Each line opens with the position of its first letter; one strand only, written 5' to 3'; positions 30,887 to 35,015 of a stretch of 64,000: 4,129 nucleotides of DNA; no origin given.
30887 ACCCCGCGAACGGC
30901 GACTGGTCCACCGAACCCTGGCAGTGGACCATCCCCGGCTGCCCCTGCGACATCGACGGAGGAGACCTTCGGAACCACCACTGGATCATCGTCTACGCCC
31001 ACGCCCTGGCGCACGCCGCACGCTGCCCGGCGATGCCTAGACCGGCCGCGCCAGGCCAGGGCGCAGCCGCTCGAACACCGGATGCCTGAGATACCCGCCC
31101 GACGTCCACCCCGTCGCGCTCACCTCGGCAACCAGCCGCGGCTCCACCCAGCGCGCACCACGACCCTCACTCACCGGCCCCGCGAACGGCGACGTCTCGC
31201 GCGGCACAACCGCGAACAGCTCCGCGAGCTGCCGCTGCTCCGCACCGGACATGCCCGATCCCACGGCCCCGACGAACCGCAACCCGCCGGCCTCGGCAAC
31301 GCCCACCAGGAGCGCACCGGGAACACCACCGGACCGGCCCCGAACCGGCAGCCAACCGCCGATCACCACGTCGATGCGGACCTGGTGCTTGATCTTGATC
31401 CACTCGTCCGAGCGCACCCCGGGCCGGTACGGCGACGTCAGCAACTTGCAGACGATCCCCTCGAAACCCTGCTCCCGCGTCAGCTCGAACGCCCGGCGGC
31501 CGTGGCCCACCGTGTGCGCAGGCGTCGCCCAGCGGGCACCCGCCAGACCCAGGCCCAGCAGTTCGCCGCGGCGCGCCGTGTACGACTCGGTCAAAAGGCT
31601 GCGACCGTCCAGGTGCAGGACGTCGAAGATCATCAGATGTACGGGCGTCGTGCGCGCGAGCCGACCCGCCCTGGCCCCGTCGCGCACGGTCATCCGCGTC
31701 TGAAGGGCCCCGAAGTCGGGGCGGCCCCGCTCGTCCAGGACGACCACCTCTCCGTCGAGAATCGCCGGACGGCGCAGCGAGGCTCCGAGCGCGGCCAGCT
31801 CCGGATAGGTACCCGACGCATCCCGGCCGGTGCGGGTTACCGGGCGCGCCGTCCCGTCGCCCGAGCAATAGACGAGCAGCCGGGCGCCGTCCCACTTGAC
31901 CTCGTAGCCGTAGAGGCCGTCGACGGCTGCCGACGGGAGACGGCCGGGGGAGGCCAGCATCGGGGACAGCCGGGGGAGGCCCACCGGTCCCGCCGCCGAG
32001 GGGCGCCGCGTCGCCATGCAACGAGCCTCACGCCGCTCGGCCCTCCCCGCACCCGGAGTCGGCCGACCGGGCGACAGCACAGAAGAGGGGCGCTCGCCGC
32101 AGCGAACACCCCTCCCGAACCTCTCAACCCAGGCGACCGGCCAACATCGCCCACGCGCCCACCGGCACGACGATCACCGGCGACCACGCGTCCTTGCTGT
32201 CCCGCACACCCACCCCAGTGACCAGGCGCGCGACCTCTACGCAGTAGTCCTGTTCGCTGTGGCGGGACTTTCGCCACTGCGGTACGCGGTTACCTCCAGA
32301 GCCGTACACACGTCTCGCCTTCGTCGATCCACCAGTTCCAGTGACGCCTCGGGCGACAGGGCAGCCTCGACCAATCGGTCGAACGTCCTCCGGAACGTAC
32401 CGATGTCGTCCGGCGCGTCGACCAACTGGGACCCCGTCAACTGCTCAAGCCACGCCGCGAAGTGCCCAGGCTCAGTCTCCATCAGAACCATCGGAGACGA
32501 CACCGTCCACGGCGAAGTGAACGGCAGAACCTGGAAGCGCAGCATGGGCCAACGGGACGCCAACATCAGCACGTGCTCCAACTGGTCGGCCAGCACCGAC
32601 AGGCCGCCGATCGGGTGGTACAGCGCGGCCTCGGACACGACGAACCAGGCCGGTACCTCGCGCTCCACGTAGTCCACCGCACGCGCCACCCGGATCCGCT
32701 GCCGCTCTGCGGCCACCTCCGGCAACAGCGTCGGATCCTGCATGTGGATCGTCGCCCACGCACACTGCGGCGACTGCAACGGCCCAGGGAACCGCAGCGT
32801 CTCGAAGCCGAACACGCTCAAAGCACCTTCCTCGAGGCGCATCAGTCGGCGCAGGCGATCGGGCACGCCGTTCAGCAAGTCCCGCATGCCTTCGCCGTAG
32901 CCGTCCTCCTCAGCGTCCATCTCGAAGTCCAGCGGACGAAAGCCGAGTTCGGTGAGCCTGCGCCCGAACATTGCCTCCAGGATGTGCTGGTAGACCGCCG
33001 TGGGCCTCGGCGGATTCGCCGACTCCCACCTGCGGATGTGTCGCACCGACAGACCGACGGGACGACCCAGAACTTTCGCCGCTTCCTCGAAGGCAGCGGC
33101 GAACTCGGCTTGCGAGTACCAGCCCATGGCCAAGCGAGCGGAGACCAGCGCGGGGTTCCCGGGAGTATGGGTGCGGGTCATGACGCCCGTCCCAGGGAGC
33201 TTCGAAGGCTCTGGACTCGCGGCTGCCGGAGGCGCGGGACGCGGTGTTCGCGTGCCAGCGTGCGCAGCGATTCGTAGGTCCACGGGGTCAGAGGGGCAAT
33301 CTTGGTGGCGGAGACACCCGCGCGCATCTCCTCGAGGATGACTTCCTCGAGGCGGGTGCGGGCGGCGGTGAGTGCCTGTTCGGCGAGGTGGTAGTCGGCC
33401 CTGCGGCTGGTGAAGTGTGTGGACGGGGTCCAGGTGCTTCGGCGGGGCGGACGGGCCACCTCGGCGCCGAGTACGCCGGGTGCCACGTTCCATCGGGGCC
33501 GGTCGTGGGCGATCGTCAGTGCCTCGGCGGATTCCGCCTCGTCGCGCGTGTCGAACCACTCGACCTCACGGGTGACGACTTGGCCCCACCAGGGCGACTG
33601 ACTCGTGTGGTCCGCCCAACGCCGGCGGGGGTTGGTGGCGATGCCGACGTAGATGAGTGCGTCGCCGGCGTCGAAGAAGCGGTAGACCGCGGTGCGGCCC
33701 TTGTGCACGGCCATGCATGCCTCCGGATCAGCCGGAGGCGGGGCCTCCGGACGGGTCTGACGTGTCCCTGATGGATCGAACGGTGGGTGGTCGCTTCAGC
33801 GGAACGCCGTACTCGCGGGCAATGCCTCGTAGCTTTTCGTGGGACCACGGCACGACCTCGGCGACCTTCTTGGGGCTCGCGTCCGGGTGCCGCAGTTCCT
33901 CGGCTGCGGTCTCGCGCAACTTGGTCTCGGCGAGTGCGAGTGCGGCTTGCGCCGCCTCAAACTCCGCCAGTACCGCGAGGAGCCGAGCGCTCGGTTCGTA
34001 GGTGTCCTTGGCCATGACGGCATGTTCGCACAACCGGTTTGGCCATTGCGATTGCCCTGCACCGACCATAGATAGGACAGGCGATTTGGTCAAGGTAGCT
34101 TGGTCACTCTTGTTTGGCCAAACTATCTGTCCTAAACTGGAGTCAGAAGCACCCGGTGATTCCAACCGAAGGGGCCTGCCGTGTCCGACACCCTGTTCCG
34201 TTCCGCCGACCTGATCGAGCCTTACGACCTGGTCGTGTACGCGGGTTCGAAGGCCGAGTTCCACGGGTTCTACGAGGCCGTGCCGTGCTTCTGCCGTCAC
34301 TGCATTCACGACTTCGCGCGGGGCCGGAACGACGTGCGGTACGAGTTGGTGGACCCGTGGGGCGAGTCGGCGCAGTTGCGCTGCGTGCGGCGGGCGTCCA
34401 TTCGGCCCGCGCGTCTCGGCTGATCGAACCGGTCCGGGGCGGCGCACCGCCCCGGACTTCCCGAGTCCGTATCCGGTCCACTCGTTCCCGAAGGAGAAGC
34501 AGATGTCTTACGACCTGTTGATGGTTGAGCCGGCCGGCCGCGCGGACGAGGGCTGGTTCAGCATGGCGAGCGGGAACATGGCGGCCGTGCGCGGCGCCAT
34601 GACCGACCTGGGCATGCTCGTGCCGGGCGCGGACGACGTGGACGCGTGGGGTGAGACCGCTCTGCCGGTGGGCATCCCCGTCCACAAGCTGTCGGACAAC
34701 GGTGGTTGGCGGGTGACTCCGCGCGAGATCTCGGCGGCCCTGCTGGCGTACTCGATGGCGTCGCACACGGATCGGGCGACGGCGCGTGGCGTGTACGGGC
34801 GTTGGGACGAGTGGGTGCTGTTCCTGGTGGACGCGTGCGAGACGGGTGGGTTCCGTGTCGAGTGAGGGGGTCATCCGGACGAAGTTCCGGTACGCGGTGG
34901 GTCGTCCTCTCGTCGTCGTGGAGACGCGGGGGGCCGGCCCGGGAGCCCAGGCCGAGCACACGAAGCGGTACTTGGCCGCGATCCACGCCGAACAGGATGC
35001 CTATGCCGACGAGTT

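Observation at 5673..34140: Candidate new system: GIY-YIG nuclease fused to a paralog of its own upstream regulator, twice with different DNA-binding domains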

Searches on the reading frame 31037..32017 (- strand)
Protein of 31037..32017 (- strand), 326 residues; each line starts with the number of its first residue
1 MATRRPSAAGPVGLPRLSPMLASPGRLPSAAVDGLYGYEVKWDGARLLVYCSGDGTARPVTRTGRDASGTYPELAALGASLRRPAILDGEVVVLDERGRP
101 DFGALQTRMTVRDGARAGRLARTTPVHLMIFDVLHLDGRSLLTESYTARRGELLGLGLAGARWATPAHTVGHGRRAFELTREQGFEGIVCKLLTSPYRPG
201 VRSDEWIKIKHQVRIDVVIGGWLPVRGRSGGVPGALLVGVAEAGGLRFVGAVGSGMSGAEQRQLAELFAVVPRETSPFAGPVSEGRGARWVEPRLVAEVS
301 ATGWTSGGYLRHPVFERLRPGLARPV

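Call 120: search_protein_families(library=pfam, proteins=[window:31037-32017:-], max_evalue=0.001)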
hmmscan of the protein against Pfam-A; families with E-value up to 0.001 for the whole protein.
window:31037-32017:- (326 aa): 2 families
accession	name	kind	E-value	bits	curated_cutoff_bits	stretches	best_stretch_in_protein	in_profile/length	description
PF01068.26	DNA_ligase_A_M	-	4.1e-28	98.9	26.2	1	19-210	1-204/204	ATP dependent DNA ligase domain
PF04679.21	DNA_ligase_A_C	-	2.2e-23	82.9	27.5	1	231-320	3-92/94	ATP dependent DNA ligase C terminal region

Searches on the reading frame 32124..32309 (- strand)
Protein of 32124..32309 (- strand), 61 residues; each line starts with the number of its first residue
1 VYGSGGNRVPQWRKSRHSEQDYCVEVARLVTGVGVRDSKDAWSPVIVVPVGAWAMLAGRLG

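Call 120: search_protein_families(library=pfam, proteins=[window:32124-32309:-], max_evalue=0.001)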
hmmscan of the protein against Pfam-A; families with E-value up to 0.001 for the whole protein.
window:32124-32309:- (61 aa): 1 family
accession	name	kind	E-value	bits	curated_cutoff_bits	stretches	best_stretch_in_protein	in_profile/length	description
PF04149.17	DUF397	-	1.6e-13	51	24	1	11-56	2-50/55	Domain of unknown function (DUF397)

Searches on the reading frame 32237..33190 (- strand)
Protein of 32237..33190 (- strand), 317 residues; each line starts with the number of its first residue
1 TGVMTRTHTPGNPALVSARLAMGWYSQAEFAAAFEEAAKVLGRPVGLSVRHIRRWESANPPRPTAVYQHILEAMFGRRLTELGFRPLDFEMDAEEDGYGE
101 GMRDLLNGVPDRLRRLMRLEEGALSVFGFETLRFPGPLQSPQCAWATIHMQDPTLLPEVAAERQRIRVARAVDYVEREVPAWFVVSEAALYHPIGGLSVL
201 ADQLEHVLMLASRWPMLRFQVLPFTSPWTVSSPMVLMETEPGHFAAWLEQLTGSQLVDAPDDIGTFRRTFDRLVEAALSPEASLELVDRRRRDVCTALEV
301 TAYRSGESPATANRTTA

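Call 31: search_protein_families(library=phrogs, proteins=[window:32237-33190:-], max_evalue=0.01)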
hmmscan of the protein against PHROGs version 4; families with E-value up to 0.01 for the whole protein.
window:32237-33190:- (317 aa): 2 families
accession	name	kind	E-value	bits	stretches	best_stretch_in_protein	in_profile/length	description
phrog_9908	-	DNA, RNA and nucleotide metabolism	1e-23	84.9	1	88-290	78-278/282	DNA binding protein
phrog_10886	-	transcription regulation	0.0004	20.5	1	21-86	14-82/457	transcriptional regulator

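Call 120: search_protein_families(library=pfam, proteins=[window:32237-33184:-], max_evalue=0.001)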
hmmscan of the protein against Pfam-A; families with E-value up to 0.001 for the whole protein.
window:32237-33184:- (315 aa): 1 family
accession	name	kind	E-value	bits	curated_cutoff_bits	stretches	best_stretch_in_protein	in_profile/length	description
PF19054.6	DUF5753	-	5.3e-34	117.9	23.4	1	111-286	1-177/178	Domain of unknown function (DUF5753)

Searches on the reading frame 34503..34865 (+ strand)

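Call 31: search_protein_families(library=phrogs, proteins=[window:34503-34865:+], max_evalue=0.01)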
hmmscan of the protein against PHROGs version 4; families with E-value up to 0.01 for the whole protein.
window:34503-34865:+ (120 aa): 1 family
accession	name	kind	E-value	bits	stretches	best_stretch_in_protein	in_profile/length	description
phrog_22709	-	unknown function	4.5e-11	44.3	1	56-119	159-227/228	-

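Call 120: search_protein_families(library=pfam, proteins=[window:34503-34865:+], max_evalue=0.001)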
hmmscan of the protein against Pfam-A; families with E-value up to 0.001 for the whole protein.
window:34503-34865:+ (120 aa): 0 families
